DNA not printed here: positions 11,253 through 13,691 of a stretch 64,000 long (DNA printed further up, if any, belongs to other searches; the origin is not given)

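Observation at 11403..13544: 713-aa orphan TIR-domain protein with two unrecognisable flanking domains: candidate single-gene NADase/defence module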

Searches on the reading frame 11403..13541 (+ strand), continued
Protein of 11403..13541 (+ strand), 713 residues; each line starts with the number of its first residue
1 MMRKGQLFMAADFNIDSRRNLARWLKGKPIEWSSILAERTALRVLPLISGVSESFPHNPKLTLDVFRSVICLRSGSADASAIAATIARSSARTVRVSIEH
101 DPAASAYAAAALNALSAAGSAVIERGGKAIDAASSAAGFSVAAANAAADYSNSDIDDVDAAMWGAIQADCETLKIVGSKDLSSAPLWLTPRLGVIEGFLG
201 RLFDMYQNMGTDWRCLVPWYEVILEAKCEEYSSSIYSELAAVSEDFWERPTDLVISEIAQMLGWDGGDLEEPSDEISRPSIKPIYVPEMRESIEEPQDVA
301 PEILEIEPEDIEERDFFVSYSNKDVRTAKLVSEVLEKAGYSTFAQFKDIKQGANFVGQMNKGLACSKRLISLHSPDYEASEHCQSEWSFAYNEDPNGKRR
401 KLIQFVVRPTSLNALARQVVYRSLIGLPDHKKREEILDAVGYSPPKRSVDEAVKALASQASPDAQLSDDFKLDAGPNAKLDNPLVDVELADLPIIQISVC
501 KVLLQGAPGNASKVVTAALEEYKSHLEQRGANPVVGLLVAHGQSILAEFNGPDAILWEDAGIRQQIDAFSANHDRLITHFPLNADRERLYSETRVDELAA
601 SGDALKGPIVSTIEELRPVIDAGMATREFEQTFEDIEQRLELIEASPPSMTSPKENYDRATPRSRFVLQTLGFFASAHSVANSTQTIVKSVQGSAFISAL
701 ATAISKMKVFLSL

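Call 57: find_related_loci(query=A1, collection=viral_contigs, flank=8000)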
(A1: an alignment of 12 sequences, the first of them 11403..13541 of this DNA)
Query A1 (713 aa) in viral_contigs; peptide patterns used: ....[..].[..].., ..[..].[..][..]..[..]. (x = any residue, [..] = any of these).
77 stretches matched a pattern, but none encodes a relative of the query by tblastn (E <= 1e-3).

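Call 80: search_protein_families(library=padloc, alignment_id=A7, max_evalue=0.00001)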
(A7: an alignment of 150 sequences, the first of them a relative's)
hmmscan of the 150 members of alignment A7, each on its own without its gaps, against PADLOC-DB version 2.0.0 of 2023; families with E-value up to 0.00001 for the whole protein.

A. member 1, L002:3001-3699:+ (233 aa): 0 families

B. families by the number of members that match (of 150 scanned): 6 families
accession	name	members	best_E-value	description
PDLC04135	mad3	3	6.6e-28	mads_3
PDLC02980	AriA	2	4.1e-14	-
PDLC04140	mad8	2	2.5e-09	mads_8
PDLC02914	ATPase-Toprim_I-B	2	8.8e-09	-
PDLC00734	PycC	1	7.1e-15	Pycsar cyclase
PDLC04164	AriA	1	2.6e-08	-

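Call 81: search_protein_families(library=pfam, alignment_id=A7, max_evalue=0.00001)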
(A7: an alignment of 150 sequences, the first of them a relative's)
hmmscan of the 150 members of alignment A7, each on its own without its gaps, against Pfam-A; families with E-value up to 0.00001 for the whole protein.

A. member 1, L002:3001-3699:+ (233 aa): 0 families

B. families by the number of members that match (of 150 scanned): 92 families (the first 25 are shown)
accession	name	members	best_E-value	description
PF06059.17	DUF930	7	1e-30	Domain of Unknown Function (DUF930)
PF00009.33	GTP_EFTU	3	1e-69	Elongation factor Tu GTP binding domain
PF00005.33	ABC_tran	3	5.8e-30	ABC transporter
PF02537.21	CRCB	3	5.4e-26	CrcB-like protein, Camphor Resistance (CrcB)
PF03144.31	GTP_EFTU_D2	3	6.4e-21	Elongation factor Tu domain 2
PF00126.33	HTH_1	3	4.9e-19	Bacterial regulatory helix-turn-helix protein, lysR family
PF03466.25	LysR_substrate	3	5.3e-18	LysR substrate binding domain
PF04402.19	SIMPL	2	2.6e-58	Protein of unknown function (DUF541)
PF13531.11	SBP_bac_11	2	3.3e-40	Bacterial extracellular solute-binding protein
PF02900.23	LigB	2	1.8e-34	Catalytic LigB subunit of aromatic ring-opening dioxygenase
PF00849.27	PseudoU_synth_2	2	7.3e-33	RNA pseudouridylate synthase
PF01810.24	LysE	2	6.7e-31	LysE type translocator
PF00679.30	EFG_C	2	1.1e-30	Elongation factor G C-terminus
PF13501.12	SoxY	2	1.3e-30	Sulfur oxidation protein SoxY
PF08770.17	SoxZ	2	6.5e-26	Sulphur oxidation protein SoxZ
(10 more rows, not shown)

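Call 92: search_dna_similar(query=window:11427-13541:+, collection=plasmids, mode=protein, max_evalue=0.00001, max_rows=25)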
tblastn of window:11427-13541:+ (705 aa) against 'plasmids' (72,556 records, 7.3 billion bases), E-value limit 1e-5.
Records with a match: 28; places in all: 30; records where one place covers at least 80% of the query: 0.
Best place of each record, by identity: <60% 28.
By first word of the organism name: Bacillus 8; Agrobacterium 7; Rhizobium 4; Methylobacterium 2; Bosea 1; Planococcus 1; Kovacikia 1; Allorhizobium 1; Nonomuraea 1; Prosthecochloris 1; and 1 more.
By predicted mobility (MOB-suite, as given by PLSDB): non-mobilizable 13; conjugative 12; mobilizable 3.
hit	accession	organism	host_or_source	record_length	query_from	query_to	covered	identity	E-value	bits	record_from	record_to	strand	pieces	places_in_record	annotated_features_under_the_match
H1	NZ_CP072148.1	Rhizobium sp. K1/93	Himalayan blackberry,cell culture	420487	445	703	37%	32.3%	4e-25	119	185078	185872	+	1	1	hypothetical protein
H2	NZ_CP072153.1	Rhizobium sp. K15/93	Himalayan blackberry,cell culture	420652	445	703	37%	32.3%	4e-25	119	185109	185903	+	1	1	hypothetical protein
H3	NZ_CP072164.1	Rhizobium sp. B21/90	Himalayan blackberry,cell culture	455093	445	703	37%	32.3%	4e-25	119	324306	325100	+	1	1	hypothetical protein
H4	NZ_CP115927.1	Agrobacterium tumefaciens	Chrysanthemum,cell culture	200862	444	705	37%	31.4%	7e-23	112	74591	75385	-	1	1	hypothetical protein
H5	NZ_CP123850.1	Agrobacterium tumefaciens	Rose,cell culture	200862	444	705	37%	31.4%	7e-23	112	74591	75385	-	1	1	hypothetical protein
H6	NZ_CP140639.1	Rhizobium indigoferae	Indigofera amblyantha,Pure culture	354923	452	703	36%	31.7%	4e-25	119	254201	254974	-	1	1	hypothetical protein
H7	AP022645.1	Bacillus wiedmannii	-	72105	307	458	22%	35.3%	6e-15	87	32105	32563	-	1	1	hypothetical protein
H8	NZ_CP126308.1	Bosea vestrisii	cell culture,root nodule of Vicia ...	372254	307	456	21%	32.0%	2e-14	85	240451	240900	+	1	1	toll/interleukin-1 receptor domain-containing protein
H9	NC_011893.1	Methylobacterium nodulans ORS 2060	-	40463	306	432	18%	37.8%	8e-15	87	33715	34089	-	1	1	toll/interleukin-1 receptor domain-containing protein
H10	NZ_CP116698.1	Agrobacterium tumefaciens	Clematis,cell culture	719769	308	452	21%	32.4%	2e-9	69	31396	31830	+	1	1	toll/interleukin-1 receptor domain-containing protein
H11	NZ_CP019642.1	Planococcus lenghuensis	whole organism,crude oil-contamination ...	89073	307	432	18%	36.5%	1e-16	92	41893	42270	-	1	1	toll/interleukin-1 receptor domain-containing protein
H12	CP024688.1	Bacillus wiedmannii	cell culture,soil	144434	307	432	18%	36.5%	1e-15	89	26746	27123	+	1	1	hypothetical protein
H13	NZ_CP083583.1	Kovacikia minuta CCNUW1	cell culture,fresh water lake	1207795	306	432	18%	36.2%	1e-13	83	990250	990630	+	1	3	record has no annotation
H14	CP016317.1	Bacillus cereus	cell culture,Korean fermented food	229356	307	432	18%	35.7%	1e-15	89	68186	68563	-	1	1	hypothetical protein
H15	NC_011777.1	Bacillus cereus AH820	-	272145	307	432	18%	35.7%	1e-15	89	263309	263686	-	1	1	toll/interleukin-1 receptor domain-containing protein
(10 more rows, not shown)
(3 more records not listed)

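Call 93: search_dna_similar(query=window:11427-13541:+, collection=phages, mode=protein, max_evalue=0.00001, max_rows=15)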
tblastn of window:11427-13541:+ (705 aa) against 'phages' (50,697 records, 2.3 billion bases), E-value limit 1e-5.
No match.

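Call 94: get_annotated_region(hit=H4, flank=7000)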
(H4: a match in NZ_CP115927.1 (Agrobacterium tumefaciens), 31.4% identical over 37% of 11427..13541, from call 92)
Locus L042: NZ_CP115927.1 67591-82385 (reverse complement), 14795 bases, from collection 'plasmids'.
description: Agrobacterium tumefaciens strain K224 plasmid pAtK224b, complete sequence
organism: Agrobacterium tumefaciens (NCBI taxid 358)
taxonomy: Bacteria; Pseudomonadota; Alphaproteobacteria; Hyphomicrobiales; Rhizobiaceae; Agrobacterium; Agrobacterium tumefaciens
host: -; source: Chrysanthemum,cell culture; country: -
typing (MOB-suite, as given by PLSDB): non-mobilizable; replicon rep_cluster_440; mating-pair formation MPF_T
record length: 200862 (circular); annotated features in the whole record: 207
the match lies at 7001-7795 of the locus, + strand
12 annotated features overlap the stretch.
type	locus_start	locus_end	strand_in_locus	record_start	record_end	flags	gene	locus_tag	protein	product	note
CDS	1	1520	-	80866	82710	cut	-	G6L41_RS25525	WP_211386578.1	hypothetical protein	-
CDS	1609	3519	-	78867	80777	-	-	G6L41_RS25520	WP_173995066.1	hypothetical protein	-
CDS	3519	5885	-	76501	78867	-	-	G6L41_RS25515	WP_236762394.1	sensor histidine kinase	-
CDS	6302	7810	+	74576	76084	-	-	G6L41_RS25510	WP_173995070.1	hypothetical protein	-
CDS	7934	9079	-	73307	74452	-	-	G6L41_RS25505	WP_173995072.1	RHE_PE00001 family protein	-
CDS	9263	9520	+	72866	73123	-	-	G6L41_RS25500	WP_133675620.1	type II toxin-antitoxin system VapB family antitoxin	-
CDS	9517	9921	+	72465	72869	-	-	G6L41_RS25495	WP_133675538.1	type II toxin-antitoxin system VapC family toxin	-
CDS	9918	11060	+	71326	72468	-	-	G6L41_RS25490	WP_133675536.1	site-specific integrase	GO:0015074 - DNA integration [Evidence IEA]; GO:0006310 - DNA recombination [Evidence IEA]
CDS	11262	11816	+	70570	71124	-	-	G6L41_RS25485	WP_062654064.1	recombinase family protein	GO:0006310 - DNA recombination [Evidence IEA]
CDS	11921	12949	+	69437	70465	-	-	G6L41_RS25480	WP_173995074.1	IS110 family transposase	-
CDS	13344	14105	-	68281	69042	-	-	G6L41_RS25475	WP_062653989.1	L,D-transpeptidase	GO:0018104 - peptidoglycan-protein cross-linking [Evidence IEA]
CDS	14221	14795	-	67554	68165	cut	-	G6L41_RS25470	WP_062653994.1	DsbA family protein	-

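Call 95: get_annotated_region(hit=H1, flank=7000)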
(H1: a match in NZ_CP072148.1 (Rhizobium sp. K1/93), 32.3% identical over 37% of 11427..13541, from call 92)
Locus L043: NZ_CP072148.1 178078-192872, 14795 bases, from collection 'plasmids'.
description: Rhizobium sp. K1/93 plasmid pTiK1_93, complete sequence
organism: Rhizobium sp. K1/93 (NCBI taxid 2819997)
taxonomy: Bacteria; Pseudomonadota; Alphaproteobacteria; Hyphomicrobiales; Rhizobiaceae; Rhizobium; Rhizobium sp. K1/93
host: -; source: Himalayan blackberry,cell culture; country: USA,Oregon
typing (MOB-suite, as given by PLSDB): conjugative; relaxase MOBP,MOBQ; mating-pair formation MPF_T
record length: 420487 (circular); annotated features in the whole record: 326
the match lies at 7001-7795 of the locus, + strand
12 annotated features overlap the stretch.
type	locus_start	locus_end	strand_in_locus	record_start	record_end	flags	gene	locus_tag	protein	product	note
CDS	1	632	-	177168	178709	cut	-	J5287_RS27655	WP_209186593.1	hypothetical protein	-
CDS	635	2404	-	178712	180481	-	-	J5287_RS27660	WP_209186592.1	hypothetical protein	-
CDS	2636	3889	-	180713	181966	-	-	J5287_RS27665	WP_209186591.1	DNA sulfur modification protein DndB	-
CDS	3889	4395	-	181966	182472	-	-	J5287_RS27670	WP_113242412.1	hypothetical protein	-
CDS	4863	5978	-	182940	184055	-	-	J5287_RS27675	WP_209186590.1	PIN domain-containing protein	-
CDS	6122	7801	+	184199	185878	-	-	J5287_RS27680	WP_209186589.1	hypothetical protein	-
CDS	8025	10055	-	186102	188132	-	-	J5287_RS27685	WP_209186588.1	AAA family ATPase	-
CDS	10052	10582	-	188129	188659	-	-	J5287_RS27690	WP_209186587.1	hypothetical protein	-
CDS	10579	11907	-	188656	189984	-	-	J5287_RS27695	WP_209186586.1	SIR2 family protein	-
CDS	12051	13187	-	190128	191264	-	-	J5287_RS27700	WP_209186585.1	RHE_PE00001 family protein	-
CDS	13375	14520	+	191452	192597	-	-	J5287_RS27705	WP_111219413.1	site-specific integrase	GO:0015074 - DNA integration [Evidence IEA]; GO:0006310 - DNA recombination [Evidence IEA]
CDS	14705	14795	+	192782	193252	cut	-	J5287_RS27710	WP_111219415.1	hypothetical protein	-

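Call 97: search_protein_families(library=pfam, proteins=[L043:6122-7798:+, L042:6302-7807:+, L043:8028-10055:-, L043:10055-10582:-, L043:10582-11907:-, L043:4866-5978:-, L043:638-2404:-, L042:1612-3519:-, L042:7937-9079:-], max_evalue=0.01)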
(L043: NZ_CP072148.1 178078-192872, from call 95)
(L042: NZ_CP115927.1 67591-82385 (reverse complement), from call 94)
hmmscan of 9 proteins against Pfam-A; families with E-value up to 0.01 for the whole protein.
L043:6122-7798:+ (559 aa): 0 families

L042:6302-7807:+ (502 aa): 0 families

L043:8028-10055:- (676 aa): 7 families
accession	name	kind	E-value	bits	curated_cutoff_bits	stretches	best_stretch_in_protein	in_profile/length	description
PF13476.12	AAA_23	-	5.9e-17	63.4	27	1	5-204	1-176/201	AAA domain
PF02463.25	SMC_N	-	6.2e-16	58.9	40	1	3-612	2-195/220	RecF/RecN/SMC N terminal domain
PF13175.12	AAA_15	-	7.1e-11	42.8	32.1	1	1-51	1-50/374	AAA ATPase domain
PF13304.12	AAA_21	-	9.9e-09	36.1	27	1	26-49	1-26/304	AAA domain, putative AbiEii toxin, Type IV TA system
PF13555.12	AAA_29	-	1.8e-07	31.2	27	1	11-52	9-50/61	P-loop containing region of AAA domain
PF06009.19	Laminin_II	-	0.00073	20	33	0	170-209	33-72/138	Laminin Domain II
PF13514.12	AAA_27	-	0.006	16.6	22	1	1-48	1-50/206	AAA domain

L043:10055-10582:- (176 aa): 1 family
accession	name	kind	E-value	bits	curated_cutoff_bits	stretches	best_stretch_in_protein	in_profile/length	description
PF20289.3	MComp1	-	7e-06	26.2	27.3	1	39-109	4-72/99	ABC-three component (ABC-3C) system Middle Component 1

L043:10582-11907:- (442 aa): 1 family
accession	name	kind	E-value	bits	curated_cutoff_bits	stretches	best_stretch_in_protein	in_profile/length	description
PF13289.12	SIR2_2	-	3.1e-08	34.3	24.5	1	119-225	4-108/141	SIR2-like domain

L043:4866-5978:- (371 aa): 1 family
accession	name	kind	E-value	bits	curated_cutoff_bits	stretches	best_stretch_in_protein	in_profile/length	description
PF16289.11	PIN_12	-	4.7e-22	79.6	32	1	21-187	1-172/172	PIN domain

L043:638-2404:- (589 aa): 0 families

L042:1612-3519:- (636 aa): 0 families

L042:7937-9079:- (381 aa): 3 families
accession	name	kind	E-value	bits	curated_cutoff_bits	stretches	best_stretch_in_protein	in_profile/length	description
PF07756.17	DUF1612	-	1.4e-46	158.2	30.1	1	193-319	1-126/127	Protein of unknown function (DUF1612)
PF11972.14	HTH_13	-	5.3e-27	94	26.1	1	328-380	1-53/54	HTH DNA binding domain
PF07183.16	DUF1403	-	0.00043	20.2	31.8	0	331-380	261-312/312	Protein of unknown function (DUF1403)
